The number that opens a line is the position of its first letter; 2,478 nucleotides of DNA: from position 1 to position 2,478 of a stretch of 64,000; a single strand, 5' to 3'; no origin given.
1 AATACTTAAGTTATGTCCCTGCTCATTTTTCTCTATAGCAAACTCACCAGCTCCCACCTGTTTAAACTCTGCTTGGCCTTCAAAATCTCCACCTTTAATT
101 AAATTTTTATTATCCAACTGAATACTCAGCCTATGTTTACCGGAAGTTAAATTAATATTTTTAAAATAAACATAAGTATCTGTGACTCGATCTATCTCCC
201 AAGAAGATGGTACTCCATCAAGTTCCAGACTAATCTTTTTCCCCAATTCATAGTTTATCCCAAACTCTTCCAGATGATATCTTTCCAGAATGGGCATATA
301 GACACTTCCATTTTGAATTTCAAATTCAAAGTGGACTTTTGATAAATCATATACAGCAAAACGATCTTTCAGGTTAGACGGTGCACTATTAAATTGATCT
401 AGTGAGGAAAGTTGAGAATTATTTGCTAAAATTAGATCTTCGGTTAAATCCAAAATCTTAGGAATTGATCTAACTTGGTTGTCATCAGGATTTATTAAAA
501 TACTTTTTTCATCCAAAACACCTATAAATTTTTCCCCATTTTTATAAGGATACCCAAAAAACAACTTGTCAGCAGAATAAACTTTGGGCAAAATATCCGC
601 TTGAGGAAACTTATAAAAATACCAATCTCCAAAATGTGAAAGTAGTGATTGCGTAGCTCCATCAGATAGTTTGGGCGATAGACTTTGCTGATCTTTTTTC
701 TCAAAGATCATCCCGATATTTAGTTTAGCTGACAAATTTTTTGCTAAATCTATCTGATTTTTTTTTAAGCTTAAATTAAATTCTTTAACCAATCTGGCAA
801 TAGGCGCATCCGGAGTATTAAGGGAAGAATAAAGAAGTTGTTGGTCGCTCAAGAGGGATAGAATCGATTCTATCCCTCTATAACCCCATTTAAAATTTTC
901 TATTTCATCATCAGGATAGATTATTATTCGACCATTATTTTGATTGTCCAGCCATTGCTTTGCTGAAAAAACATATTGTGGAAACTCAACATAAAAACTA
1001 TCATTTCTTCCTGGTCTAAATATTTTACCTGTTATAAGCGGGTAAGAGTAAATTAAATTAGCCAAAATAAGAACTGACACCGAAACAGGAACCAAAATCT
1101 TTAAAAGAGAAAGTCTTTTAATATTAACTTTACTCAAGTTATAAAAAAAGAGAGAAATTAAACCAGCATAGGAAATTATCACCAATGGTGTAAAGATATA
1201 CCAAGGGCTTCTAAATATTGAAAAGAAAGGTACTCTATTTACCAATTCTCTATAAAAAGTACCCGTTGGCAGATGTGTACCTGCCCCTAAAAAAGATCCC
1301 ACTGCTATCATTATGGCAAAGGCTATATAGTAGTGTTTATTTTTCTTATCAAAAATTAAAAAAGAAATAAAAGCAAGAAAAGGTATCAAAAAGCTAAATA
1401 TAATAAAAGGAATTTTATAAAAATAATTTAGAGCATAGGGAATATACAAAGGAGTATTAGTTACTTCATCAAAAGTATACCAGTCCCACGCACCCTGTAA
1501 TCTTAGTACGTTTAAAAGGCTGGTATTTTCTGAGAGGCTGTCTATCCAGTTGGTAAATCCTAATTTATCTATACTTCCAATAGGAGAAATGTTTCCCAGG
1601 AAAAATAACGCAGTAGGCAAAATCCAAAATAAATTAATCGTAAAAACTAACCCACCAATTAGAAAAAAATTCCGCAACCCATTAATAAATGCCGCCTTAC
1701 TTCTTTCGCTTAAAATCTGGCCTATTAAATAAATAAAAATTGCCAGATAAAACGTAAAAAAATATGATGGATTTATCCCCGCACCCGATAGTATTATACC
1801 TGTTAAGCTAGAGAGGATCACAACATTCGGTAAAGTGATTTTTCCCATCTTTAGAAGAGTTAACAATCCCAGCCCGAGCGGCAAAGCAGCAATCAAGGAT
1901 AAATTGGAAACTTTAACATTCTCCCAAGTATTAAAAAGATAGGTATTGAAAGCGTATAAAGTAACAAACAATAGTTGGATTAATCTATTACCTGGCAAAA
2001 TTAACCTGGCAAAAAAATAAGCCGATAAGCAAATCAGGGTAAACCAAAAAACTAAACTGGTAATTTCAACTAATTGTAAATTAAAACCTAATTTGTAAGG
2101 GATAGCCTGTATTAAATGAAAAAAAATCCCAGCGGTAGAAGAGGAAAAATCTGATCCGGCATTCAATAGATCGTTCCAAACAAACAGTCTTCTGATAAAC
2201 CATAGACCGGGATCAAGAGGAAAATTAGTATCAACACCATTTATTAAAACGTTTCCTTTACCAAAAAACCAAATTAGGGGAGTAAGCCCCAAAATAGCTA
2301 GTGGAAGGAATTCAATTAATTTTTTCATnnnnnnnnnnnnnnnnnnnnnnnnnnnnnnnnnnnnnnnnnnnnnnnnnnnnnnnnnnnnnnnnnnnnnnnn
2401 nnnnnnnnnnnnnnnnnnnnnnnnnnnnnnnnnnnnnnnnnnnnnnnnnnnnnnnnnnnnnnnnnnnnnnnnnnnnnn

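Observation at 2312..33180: Recurrent fusion of GT-C membrane glycosyltransferases to C-terminal F5/8 type C (discoidin) lectin-like domains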

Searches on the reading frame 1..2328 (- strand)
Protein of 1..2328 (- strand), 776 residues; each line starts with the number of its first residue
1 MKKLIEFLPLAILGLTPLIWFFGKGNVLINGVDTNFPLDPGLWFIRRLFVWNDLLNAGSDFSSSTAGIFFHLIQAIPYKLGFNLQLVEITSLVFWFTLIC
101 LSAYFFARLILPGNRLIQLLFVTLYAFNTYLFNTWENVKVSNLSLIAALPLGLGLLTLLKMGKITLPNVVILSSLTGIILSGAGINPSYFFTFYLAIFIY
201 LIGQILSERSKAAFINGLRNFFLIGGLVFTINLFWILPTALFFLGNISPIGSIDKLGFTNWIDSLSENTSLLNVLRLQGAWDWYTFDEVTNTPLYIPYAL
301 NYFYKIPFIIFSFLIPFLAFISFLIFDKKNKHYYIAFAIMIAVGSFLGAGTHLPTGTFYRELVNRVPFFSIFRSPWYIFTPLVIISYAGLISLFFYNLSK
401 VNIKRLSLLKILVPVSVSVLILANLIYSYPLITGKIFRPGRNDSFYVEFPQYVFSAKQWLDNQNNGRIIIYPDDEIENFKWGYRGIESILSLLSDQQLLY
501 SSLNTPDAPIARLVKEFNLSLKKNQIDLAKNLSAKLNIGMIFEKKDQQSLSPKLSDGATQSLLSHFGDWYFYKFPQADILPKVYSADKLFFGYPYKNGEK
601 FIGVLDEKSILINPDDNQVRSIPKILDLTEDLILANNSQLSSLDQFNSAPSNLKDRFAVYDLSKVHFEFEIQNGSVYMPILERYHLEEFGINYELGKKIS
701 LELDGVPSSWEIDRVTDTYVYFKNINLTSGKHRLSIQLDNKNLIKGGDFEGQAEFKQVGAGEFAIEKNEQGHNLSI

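Call 6: search_protein_families(library=pfam, max_evalue=0.1, proteins=[window:1-2328:-])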
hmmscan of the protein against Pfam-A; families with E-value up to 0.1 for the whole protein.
window:1-2328:- (776 aa): 1 family
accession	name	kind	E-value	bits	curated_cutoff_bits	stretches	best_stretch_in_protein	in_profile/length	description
PF11847.13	GT-C_AftD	-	2e-08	33.1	26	1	39-494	25-456/661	Alpha-(1->3)-arabinofuranosyltransferase, N-terminal GT-C domain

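Call 21: search_protein_families(library=ncbifam, max_evalue=0.1, proteins=[window:1-2328:-])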
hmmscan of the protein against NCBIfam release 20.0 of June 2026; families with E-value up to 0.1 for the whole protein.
window:1-2328:- (776 aa): 0 families
